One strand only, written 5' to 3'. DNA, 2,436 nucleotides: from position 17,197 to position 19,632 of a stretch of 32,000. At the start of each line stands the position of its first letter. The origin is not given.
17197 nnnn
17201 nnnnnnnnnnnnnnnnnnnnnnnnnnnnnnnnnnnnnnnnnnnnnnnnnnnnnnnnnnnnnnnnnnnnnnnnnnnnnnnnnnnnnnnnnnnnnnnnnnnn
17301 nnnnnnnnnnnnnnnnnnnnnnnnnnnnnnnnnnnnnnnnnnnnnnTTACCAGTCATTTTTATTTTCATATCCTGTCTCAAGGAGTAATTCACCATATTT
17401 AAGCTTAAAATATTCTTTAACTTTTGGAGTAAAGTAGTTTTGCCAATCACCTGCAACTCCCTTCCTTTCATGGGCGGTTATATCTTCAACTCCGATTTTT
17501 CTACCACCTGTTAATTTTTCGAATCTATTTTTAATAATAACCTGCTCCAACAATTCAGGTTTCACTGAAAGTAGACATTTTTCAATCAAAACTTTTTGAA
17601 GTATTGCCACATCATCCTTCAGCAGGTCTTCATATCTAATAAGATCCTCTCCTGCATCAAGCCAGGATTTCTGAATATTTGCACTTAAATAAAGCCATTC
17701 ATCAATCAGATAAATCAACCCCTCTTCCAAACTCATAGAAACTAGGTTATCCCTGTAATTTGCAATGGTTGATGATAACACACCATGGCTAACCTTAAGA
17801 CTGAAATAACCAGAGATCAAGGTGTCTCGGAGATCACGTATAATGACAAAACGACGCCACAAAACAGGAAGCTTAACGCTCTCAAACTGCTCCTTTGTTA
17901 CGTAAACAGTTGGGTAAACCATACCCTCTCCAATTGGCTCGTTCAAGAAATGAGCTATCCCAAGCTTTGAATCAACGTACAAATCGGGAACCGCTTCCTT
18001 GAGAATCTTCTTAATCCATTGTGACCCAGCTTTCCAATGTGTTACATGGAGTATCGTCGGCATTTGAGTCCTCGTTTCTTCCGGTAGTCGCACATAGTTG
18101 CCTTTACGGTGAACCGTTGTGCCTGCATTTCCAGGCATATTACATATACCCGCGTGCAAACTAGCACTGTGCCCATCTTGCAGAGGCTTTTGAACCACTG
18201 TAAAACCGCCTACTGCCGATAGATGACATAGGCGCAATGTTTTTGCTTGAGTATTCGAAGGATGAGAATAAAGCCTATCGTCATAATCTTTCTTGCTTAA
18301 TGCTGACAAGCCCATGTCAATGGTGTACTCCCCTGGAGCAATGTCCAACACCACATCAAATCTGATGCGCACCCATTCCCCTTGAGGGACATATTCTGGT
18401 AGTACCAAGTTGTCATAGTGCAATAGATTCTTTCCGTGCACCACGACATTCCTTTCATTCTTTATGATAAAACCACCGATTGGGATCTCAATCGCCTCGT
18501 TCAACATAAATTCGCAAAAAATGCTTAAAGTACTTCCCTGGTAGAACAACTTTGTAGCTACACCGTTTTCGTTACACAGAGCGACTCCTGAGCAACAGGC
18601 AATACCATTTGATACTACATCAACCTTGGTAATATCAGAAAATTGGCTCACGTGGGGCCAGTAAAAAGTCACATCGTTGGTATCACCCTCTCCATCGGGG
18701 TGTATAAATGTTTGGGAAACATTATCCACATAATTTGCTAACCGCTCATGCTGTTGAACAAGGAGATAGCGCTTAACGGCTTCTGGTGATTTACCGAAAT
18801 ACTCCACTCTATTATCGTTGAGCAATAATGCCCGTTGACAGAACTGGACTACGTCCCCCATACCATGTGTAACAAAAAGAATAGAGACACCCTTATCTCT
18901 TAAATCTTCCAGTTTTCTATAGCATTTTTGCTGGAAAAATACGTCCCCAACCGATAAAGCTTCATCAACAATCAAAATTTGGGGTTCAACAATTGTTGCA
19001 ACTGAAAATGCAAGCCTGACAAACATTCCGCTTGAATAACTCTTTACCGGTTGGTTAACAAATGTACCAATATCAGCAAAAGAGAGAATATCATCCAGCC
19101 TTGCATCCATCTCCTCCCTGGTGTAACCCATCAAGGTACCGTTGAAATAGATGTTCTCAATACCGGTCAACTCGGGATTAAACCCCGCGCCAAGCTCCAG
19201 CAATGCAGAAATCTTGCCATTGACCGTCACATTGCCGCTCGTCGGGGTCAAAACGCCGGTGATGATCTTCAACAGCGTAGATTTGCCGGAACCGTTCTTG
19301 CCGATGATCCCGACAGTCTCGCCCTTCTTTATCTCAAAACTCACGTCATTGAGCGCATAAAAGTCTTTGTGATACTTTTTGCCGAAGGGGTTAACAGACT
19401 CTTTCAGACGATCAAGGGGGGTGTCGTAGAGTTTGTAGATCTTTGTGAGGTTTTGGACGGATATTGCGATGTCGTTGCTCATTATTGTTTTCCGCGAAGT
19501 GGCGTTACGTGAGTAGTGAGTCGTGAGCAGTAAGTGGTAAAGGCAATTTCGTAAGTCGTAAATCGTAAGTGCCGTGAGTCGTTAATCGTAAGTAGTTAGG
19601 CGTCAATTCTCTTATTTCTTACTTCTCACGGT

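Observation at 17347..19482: Wzt with an unusual three-part architecture: ABC ATPase, carbohydrate-binding module and sulfotransferase-like domain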

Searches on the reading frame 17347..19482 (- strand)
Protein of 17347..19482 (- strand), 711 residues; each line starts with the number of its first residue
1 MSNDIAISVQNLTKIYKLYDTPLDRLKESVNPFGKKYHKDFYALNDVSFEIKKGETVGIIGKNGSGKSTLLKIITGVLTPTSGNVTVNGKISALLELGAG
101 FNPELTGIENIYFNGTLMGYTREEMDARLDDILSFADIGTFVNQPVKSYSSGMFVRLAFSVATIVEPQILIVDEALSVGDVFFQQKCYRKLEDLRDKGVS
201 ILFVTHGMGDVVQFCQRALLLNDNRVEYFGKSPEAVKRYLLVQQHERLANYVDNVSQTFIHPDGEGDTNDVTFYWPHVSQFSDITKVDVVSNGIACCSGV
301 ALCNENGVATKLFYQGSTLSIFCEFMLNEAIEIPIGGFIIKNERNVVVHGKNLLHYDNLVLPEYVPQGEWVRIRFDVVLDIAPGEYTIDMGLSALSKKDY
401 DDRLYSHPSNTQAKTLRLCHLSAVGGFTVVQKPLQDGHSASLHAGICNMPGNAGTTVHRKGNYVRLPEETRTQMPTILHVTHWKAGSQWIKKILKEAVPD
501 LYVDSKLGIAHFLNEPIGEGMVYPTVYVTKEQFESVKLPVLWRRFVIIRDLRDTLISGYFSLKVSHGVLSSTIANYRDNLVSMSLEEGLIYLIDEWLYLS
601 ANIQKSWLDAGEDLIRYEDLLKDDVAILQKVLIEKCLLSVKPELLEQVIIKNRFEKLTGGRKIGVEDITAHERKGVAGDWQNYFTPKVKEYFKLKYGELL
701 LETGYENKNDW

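Call 5: search_protein_families(library=pfam, proteins=[window:17347-19482:-], max_evalue=0.01)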
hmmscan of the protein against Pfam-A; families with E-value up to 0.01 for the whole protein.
window:17347-19482:- (711 aa): 7 families
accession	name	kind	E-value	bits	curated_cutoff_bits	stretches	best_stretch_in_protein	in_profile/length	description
PF00005.33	ABC_tran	-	4.4e-25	89.3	25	1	44-176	1-136/137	ABC transporter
PF14524.12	Wzt_C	-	6.1e-15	55.9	30.4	1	292-398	7-111/143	Wzt C-terminal domain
PF00685.33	Sulfotransfer_1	-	9e-07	29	22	1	546-701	95-252/255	Sulfotransferase domain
PF13555.12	AAA_29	-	3.9e-06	26.9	27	1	45-88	13-55/61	P-loop containing region of AAA domain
PF13476.12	AAA_23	-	0.00013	23.1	27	1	45-85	11-50/201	AAA domain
PF13304.12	AAA_21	-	0.00054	20.5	27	1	58-78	3-23/304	AAA domain, putative AbiEii toxin, Type IV TA system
PF13175.12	AAA_15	-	0.0021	18.2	32.1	1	42-79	12-48/374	AAA ATPase domain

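Call 6: search_protein_families(library=ncbifam, proteins=[window:17347-19482:-], max_evalue=0.01)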
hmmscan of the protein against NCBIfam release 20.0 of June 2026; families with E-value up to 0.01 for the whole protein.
window:17347-19482:- (711 aa): 185 families (the best 25 are shown)
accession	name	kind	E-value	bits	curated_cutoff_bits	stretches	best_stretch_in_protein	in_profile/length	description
NF010065.0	PRK13545.1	equivalog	1.6e-70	238.3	538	1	7-239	5-234/549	teichoic acids export protein ATP-binding subunit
NF010066.0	PRK13546.1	equivalog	1.4e-65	221.3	320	1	4-239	2-234/264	teichoic acids export ABC transporter ATP-binding subunit TagH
NF050108.1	galactan_ABC_ATP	equivalog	3e-53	180.5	400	1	43-239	44-240/244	galactan export ABC transporter ATP-binding subunit Wzt/RfbE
TIGR01188.1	drrA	subfamily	1.9e-35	122.7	312.45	1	36-238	1-213/302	daunorubicin resistance ABC transporter, ATP-binding protein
TIGR04521.1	ECF_ATPase_2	equivalog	4.3e-30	104.7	330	2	35-90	12-67/279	energy-coupling factor transporter ATPase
TIGR04520.1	ECF_ATPase_1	equivalog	2.4e-28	99.3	315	2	36-90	9-64/269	energy-coupling factor transporter ATPase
NF007739.0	PRK10419.1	subfamily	3.6e-27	95.6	354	2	120-226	122-230/268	nickel ABC transporter ATP-binding protein NikE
NF033858.1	ABC2_perm_RbbA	equivalog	1.7e-26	92.4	1050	1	39-236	277-484/909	ribosome-associated ATPase/putative transporter RbbA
TIGR02769.1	nickel_nikE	equivalog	8.5e-26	91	332.55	2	143-226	145-229/265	nickel import ATP-binding protein NikE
TIGR03740.1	galliderm_ABC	subfamily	1.1e-25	90.7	309.75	1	35-231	8-207/223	lantibiotic protection ABC transporter ATP-binding subunit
NF010156.0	PRK13635.1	equivalog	1.8e-25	89.7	392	2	39-90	18-69/279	energy-coupling factor ABC transporter ATP-binding protein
NF010059.0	PRK13536.1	equivalog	4.1e-25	88.3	549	1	36-225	51-251/342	nodulation factor ABC transporter ATP-binding protein NodI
TIGR00968.1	3a0106s01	subfamily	7.7e-25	87.8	342.75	1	35-233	7-216/237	sulfate ABC transporter ATP-binding protein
TIGR01166.1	cbiO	subfamily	8.4e-25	87.3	211.8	2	37-90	1-54/190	cobalt ABC transporter, ATP-binding protein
NF040933.2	ABC_arch_GlcV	equivalog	1.4e-24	86.7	450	2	35-91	13-69/357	glucose ABC transporter ATP-binding protein GlcV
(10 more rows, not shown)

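Call 25: search_protein_representatives(protein=window:17350-19482:-)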
Query: 711 residues. Proteins with E-value up to 0.001 (for the whole library): 339530; up to 1e-10: 83990; up to 1e-30: 17284. The best 150 are listed.
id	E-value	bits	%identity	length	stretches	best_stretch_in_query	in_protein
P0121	7.7e-194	662.3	45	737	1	6-711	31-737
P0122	1.8e-168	578.5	47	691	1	1-711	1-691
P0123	1.8e-158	545.4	55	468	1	3-457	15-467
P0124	5.8e-141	487.5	51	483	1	3-454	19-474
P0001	1.4e-136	473.0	58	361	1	348-711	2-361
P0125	1.4e-135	469.8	50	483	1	5-453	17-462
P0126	4.2e-133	461.6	50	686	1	3-453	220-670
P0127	3.4e-120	418.9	46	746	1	8-474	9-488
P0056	1.9e-119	416.5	48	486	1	263-711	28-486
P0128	2.0e-116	406.4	45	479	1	4-458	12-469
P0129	8.0e-115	401.1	44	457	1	4-453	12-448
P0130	8.2e-115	401.1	45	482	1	2-458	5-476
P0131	9.5e-114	397.6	41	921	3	9-240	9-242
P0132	3.2e-113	395.8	47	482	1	2-454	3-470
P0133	7.5e-113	394.6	45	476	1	2-456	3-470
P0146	3.3e-105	369.4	51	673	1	1-390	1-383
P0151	9.6e-104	364.5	51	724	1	1-393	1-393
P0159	7.5e-102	358.3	44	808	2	40-241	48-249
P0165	1.7e-101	357.0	72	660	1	1-230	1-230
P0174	7.4e-100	351.7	60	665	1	1-273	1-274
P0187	1.3e-97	344.2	46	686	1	2-393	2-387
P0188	1.7e-97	343.8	34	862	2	39-408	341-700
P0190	2.6e-97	343.3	68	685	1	3-240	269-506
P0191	2.7e-97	343.2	55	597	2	6-239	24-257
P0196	5.8e-97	342.1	41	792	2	10-239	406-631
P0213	4.4e-95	335.9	53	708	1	3-388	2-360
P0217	7.0e-95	335.2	47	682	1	2-388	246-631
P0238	4.7e-93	329.2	46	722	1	2-404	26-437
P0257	7.2e-91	322.0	61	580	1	1-242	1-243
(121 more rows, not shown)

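Call 26: search_protein_families(library=pfam, proteins=[P0121, P0122, P0127, P0131, P0146, P0151, P0213, P0238, P0126, P0165], max_evalue=0.001)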
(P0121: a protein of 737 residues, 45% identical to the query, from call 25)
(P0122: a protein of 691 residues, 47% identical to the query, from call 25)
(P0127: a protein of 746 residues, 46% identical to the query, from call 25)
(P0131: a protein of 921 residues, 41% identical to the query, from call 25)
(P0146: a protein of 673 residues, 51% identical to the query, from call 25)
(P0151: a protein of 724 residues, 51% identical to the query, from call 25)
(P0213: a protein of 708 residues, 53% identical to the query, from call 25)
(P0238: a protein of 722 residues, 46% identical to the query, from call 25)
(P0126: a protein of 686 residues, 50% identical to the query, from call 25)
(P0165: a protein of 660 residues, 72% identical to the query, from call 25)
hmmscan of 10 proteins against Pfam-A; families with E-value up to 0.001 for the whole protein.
P0121 (737 aa): 5 families
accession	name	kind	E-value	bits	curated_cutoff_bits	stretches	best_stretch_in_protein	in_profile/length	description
PF00005.33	ABC_tran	-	4.4e-25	89.3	25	1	70-201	1-135/137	ABC transporter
PF14524.12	Wzt_C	-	3.2e-14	53.6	30.4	1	318-420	8-111/143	Wzt C-terminal domain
PF00685.33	Sulfotransfer_1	-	5.6e-08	32.9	22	1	568-714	91-239/255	Sulfotransferase domain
PF13304.12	AAA_21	-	9.6e-05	23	27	1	84-106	3-25/304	AAA domain, putative AbiEii toxin, Type IV TA system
PF13555.12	AAA_29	-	0.00014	22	27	1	78-108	20-50/61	P-loop containing region of AAA domain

P0122 (691 aa): 7 families
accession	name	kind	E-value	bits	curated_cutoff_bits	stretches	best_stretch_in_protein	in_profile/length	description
PF00005.33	ABC_tran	-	2.1e-24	87.1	25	1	44-176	1-136/137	ABC transporter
PF00685.33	Sulfotransfer_1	-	1.6e-19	70.7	22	1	460-680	4-251/255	Sulfotransferase domain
PF14524.12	Wzt_C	-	5.6e-11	43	30.4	1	285-390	5-109/143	Wzt C-terminal domain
PF13469.12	Sulfotransfer_3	-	1.8e-07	32.1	27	1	534-621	125-214/216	Sulfotransferase family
PF13555.12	AAA_29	-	4.4e-06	26.8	27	1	48-88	16-55/61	P-loop containing region of AAA domain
PF13304.12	AAA_21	-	0.00026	21.6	27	1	58-78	3-23/304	AAA domain, putative AbiEii toxin, Type IV TA system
PF13476.12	AAA_23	-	0.00043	21.4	27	1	48-82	14-47/201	AAA domain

P0127 (746 aa): 11 families
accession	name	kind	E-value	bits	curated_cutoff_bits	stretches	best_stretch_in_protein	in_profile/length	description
PF00005.33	ABC_tran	-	1.7e-23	84.2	25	1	49-181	1-136/137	ABC transporter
PF08241.18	Methyltransf_11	-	1.9e-21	77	21.2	1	551-649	1-95/95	Methyltransferase domain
PF13649.12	Methyltransf_25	-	2.9e-18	66.8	27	1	550-645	1-97/97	Methyltransferase domain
PF13489.12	Methyltransf_23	-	6.2e-17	62.3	27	1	529-649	5-116/164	Methyltransferase domain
PF13847.12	Methyltransf_31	-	1e-16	61.4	27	1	547-648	4-108/145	Methyltransferase domain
PF14524.12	Wzt_C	-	5.3e-15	56.1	30.4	1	304-408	6-111/143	Wzt C-terminal domain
PF08242.18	Methyltransf_12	-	1.7e-14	54.8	30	1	551-646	1-97/98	Methyltransferase domain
PF03848.20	TehB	-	7.8e-05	22.6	20.4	1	549-601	33-85/193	Tellurite resistance protein TehB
PF01209.24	Ubie_methyltran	-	0.00014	21.7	20.1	1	544-651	45-153/233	ubiE/COQ5 methyltransferase family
PF07021.18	MetW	-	0.00032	20.8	21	1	547-656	14-115/193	Methionine biosynthesis protein MetW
PF13304.12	AAA_21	-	0.00046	20.8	27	0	63-82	3-22/304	AAA domain, putative AbiEii toxin, Type IV TA system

P0131 (921 aa): 13 families
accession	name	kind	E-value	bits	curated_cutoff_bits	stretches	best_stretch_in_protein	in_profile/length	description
PF00005.33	ABC_tran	-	4.6e-36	124.9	25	2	44-178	1-136/137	ABC transporter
PF14524.12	Wzt_C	-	2e-31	109.4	30.4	2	283-418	3-142/143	Wzt C-terminal domain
PF13304.12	AAA_21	-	8.1e-10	39.7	27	1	58-79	3-24/304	AAA domain, putative AbiEii toxin, Type IV TA system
PF13555.12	AAA_29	-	2.5e-09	37.2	27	1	56-91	24-58/61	P-loop containing region of AAA domain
PF13476.12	AAA_23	-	1.2e-07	33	27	0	45-78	11-43/201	AAA domain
PF13604.12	AAA_30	-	3e-07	30.8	27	0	538-665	19-104/191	AAA domain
PF13191.12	AAA_16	-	1.5e-05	26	32.6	0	536-568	24-55/167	AAA ATPase domain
PF01078.27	Mg_chelatase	-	1.9e-05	24.6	20.3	0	59-97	27-65/207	Magnesium chelatase, subunit ChlI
PF13175.12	AAA_15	-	5.9e-05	23.3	32.1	0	59-79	28-48/374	AAA ATPase domain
PF13401.12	AAA_22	-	0.00011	22.9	27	0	542-561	10-29/130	AAA domain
PF02463.25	SMC_N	-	0.00021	21.2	40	0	58-80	28-50/220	RecF/RecN/SMC N terminal domain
PF19993.5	DO-GTPase2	-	0.00027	21.1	27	0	56-74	2-20/226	Double-GTPase 2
PF25199.1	nSTAND_NTPase5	-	0.00056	20.2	34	0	539-564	43-67/145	Novel STAND NTPase 5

P0146 (673 aa): 11 families
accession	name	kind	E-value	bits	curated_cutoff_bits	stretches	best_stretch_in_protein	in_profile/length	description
PF00005.33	ABC_tran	-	5.3e-25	89.1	25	1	44-176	1-136/137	ABC transporter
PF14524.12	Wzt_C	-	1.5e-20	74.1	30.4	1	284-413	3-132/143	Wzt C-terminal domain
PF08241.18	Methyltransf_11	-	1e-11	45.7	21.2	1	543-590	46-93/95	Methyltransferase domain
PF13847.12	Methyltransf_31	-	1.2e-09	38.5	27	1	539-591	54-108/145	Methyltransferase domain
PF13489.12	Methyltransf_23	-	5.8e-08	33.1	27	1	531-646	47-163/164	Methyltransferase domain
PF13649.12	Methyltransf_25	-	1.4e-06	29.4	27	1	540-588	47-97/97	Methyltransferase domain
PF08242.18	Methyltransf_12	-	1.1e-05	26.5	30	1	551-588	59-96/98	Methyltransferase domain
PF13555.12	AAA_29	-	1.1e-05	25.5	27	1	48-88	16-55/61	P-loop containing region of AAA domain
PF01209.24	Ubie_methyltran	-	0.00027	20.8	20.1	1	532-589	91-148/233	ubiE/COQ5 methyltransferase family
PF13476.12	AAA_23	-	0.00032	21.8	27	1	46-85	12-50/201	AAA domain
PF13304.12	AAA_21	-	0.00032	21.3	27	0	58-78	3-23/304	AAA domain, putative AbiEii toxin, Type IV TA system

P0151 (724 aa): 6 families
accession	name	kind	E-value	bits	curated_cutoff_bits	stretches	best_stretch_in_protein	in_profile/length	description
PF00005.33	ABC_tran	-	3.8e-25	89.5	25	1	44-176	1-136/137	ABC transporter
PF14524.12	Wzt_C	-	8.8e-19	68.4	30.4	1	291-418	3-131/143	Wzt C-terminal domain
PF00685.33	Sulfotransfer_1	-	1.7e-17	64.1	22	1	465-674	3-182/255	Sulfotransferase domain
PF13469.12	Sulfotransfer_3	-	7.3e-12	46.4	27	1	464-676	1-214/216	Sulfotransferase family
PF13555.12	AAA_29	-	2.3e-06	27.7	27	1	45-88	13-55/61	P-loop containing region of AAA domain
PF13476.12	AAA_23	-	0.00011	23.4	27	1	44-83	10-48/201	AAA domain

P0213 (708 aa): 5 families
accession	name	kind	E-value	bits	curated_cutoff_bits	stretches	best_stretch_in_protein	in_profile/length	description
PF00005.33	ABC_tran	-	2.2e-25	90.3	25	1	43-175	1-136/137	ABC transporter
PF14524.12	Wzt_C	-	1.9e-12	47.8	30.4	1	263-400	3-141/143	Wzt C-terminal domain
PF13555.12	AAA_29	-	3.4e-06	27.2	27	1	45-87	14-55/61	P-loop containing region of AAA domain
PF13476.12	AAA_23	-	0.0001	23.4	27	1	43-82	10-48/201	AAA domain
PF13304.12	AAA_21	-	0.00059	20.4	27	1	57-76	3-22/304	AAA domain, putative AbiEii toxin, Type IV TA system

P0238 (722 aa): 4 families
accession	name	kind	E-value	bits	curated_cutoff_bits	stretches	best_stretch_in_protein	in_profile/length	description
PF14524.12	Wzt_C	-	1.2e-26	93.9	30.4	1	322-457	2-142/143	Wzt C-terminal domain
PF00005.33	ABC_tran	-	2.4e-24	86.9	25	1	68-200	1-136/137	ABC transporter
PF05050.19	Methyltransf_21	-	9.1e-20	71.9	22.7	1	516-672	6-172/173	Methyltransferase FkbM domain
PF13555.12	AAA_29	-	3.2e-05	24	27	1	73-106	17-50/61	P-loop containing region of AAA domain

P0126 (686 aa): 3 families
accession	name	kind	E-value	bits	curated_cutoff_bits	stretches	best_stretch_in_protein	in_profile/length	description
PF00005.33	ABC_tran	-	5.7e-25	88.9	25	1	261-393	1-136/137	ABC transporter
PF14524.12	Wzt_C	-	3.4e-13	50.3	30.4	1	505-612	7-111/143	Wzt C-terminal domain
PF13555.12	AAA_29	-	0.00012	22.2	27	1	264-299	15-50/61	P-loop containing region of AAA domain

P0165 (660 aa): 4 families
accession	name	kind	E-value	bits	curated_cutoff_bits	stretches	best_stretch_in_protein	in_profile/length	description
PF00005.33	ABC_tran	-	1e-24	88.1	25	1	44-176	1-136/137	ABC transporter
PF14524.12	Wzt_C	-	4.3e-21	75.8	30.4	1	287-423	2-143/143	Wzt C-terminal domain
PF13555.12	AAA_29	-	3.8e-06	27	27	1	40-88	11-55/61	P-loop containing region of AAA domain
PF13476.12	AAA_23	-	0.00059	21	27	1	41-84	7-49/201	AAA domain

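Call 36: find_homologous_proteins(query=window:17350-19482:-, max_evalue=1e-100)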
Query window:17350-19482:- (711 aa): 2207 proteins with E <= 1e-100 among 8000 candidates; the best 120 are listed.
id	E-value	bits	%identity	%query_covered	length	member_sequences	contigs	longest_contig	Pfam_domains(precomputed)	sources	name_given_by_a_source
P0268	0.0e+0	1632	100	100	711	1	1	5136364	PF14524.13,PF00005.34,PF13555.13,PF00685.34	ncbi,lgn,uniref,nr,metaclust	ncbi:ATP-binding cassette domain-containing protein [Geotalea uraniireducens]|uniref:ABC transporter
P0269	0.0e+0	1091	65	100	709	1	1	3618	PF14524.13,PF00005.34,PF13555.13,PF00685.34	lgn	-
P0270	0.0e+0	1083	64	100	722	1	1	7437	PF14524.13,PF00005.34,PF13555.13,PF00685.34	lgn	-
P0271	0.0e+0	1080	66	100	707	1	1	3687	PF14524.13,PF00005.34,PF13555.13,PF00685.34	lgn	-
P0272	0.0e+0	1062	65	100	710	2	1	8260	PF14524.13,PF00005.34,PF13555.13,PF00685.34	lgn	-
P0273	0.0e+0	1047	64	100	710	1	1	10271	PF14524.13,PF00005.34,PF13555.13,PF00685.34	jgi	-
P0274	0.0e+0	1016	62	100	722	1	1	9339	PF14524.13,PF00005.34,PF13555.13,PF00685.34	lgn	-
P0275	2.6e-294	996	61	100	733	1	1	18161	PF14524.13,PF00005.34,PF13175.13,PF13555.13,PF00685.34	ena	-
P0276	1.0e-293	994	60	100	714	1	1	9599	PF14524.13,PF00005.34,PF13555.13,PF00685.34,PF13304.13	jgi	-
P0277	2.1e-285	967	59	100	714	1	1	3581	PF14524.13,PF00005.34,PF13555.13,PF00685.34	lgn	-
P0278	2.2e-256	871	55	100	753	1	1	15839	PF14524.13,PF00005.34,PF00685.34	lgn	-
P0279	1.6e-235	802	63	77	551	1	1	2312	PF14524.13,PF00685.34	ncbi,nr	ncbi:Wzt carbohydrate-binding domain-containing protein, partial [Candidatus Nomurabacteria bacteriu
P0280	1.2e-226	772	50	100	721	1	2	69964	PF14524.13,PF00005.34,PF00685.34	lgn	-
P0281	3.5e-226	771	59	80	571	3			PF14524.13,PF00005.34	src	-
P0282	6.9e-185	634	61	64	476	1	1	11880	PF14524.13,PF00005.34,PF13555.13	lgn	-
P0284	4.8e-175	602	58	64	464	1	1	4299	PF14524.13,PF00005.34,PF13555.13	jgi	-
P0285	2.4e-171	590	58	64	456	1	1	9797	PF14524.13,PF00005.34,PF13555.13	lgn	-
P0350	6.0e-109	383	49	57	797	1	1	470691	PF04055.28,PF14524.13,PF00005.34,PF13555.13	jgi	jgi:ABC-type polysaccharide/polyol phosphate transport system ATPase subunit/MoaA/NifB/PqqE/SkfB fam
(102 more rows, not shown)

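Call 46: find_encoding_contigs(protein=P0280, flank=10000, max_places=2)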
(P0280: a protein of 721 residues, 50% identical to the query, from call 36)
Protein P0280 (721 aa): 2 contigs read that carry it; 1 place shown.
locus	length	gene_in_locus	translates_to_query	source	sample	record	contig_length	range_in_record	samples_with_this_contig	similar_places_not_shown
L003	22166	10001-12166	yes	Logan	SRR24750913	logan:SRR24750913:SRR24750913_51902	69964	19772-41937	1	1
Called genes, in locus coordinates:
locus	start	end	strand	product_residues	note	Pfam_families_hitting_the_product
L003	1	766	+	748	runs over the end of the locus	PF13424:TPR_12 (weak), PF00515:TPR_1 (weak), PF07719:TPR_2 (weak), PF13181:TPR_8 (weak), PF13414:TPR_11, PF13432:TPR_16, PF14559:TPR_19, PF00515:TPR_1 (weak), +5 more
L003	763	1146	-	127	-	PF10066:DUF2304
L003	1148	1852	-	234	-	PF00535:Glycos_transf_2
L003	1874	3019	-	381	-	PF13439:Glyco_transf_4, PF13579:Glyco_trans_4_4, PF20706:GT4-conflict, PF00534:Glycos_transf_1, PF13692:Glyco_trans_1_4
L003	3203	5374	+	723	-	PF00112:Peptidase_C1, PF18560:Lectin_like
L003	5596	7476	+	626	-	PF13004:BACON (weak), PF00801:PKD (weak), PF18911:PKD_4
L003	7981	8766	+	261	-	PF13884:Peptidase_S74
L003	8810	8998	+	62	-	-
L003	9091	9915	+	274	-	PF01061:ABC2_membrane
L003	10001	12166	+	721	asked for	PF00005:ABC_tran, PF14524:Wzt_C, PF00685:Sulfotransfer_1 (weak)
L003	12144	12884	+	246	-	PF00685:Sulfotransfer_1, PF13469:Sulfotransfer_3 (faint)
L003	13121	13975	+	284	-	PF03141:Methyltransf_29, PF13489:Methyltransf_23, PF13847:Methyltransf_31, PF08241:Methyltransf_11, PF08242:Methyltransf_12, PF13649:Methyltransf_25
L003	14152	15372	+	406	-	PF13489:Methyltransf_23, PF08241:Methyltransf_11, PF08242:Methyltransf_12 (weak), PF13649:Methyltransf_25 (weak), PF13847:Methyltransf_31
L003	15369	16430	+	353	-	PF13489:Methyltransf_23, PF13847:Methyltransf_31, PF08241:Methyltransf_11, PF08242:Methyltransf_12, PF13649:Methyltransf_25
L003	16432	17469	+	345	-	PF13692:Glyco_trans_1_4, PF00534:Glycos_transf_1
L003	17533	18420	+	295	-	PF00535:Glycos_transf_2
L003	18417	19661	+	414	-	PF13692:Glyco_trans_1_4, PF00534:Glycos_transf_1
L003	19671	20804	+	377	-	PF04055:Radical_SAM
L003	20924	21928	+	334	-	PF01370:Epimerase, PF16363:GDP_Man_Dehyd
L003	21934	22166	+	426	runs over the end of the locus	PF00534:Glycos_transf_1, PF13692:Glyco_trans_1_4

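Call 47: find_encoding_contigs(protein=P0275, flank=10000, max_places=2)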
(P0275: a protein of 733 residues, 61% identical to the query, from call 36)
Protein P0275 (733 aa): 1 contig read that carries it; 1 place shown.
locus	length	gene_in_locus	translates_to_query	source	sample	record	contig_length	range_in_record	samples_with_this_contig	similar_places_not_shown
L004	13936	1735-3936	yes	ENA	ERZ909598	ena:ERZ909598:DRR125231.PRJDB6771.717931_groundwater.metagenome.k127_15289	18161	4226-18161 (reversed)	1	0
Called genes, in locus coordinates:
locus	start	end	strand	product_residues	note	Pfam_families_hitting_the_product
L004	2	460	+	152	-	?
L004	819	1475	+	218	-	-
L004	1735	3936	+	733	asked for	PF00005:ABC_tran, PF13175:AAA_15 (faint), PF13555:AAA_29 (faint), PF14524:Wzt_C, PF00685:Sulfotransfer_1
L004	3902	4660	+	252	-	PF00685:Sulfotransfer_1, PF13469:Sulfotransfer_3 (weak)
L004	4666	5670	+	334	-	PF04055:Radical_SAM, PF13186:SPASM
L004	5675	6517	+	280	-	PF01209:Ubie_methyltran, PF13489:Methyltransf_23, PF07021:MetW (weak), PF08241:Methyltransf_11, PF08242:Methyltransf_12, PF13649:Methyltransf_25, PF13847:Methyltransf_31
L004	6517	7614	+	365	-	PF13489:Methyltransf_23, PF08241:Methyltransf_11, PF13649:Methyltransf_25, PF13847:Methyltransf_31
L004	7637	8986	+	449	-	PF01075:Glyco_transf_9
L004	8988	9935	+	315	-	PF13353:Fer4_12 (faint), PF04055:Radical_SAM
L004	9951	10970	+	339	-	PF00535:Glycos_transf_2, PF10111:Glyco_tranf_2_2 (weak), PF13641:Glyco_tranf_2_3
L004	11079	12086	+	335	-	PF13379:NMT1_2, PF09084:NMT1, PF12974:Phosphonate-bd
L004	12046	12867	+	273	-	PF09818:ABC_ATPase (faint), PF00005:ABC_tran, PF13304:AAA_21 (weak)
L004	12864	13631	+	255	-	PF00528:BPD_transp_1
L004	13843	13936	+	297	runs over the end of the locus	PF01507:PAPS_reduct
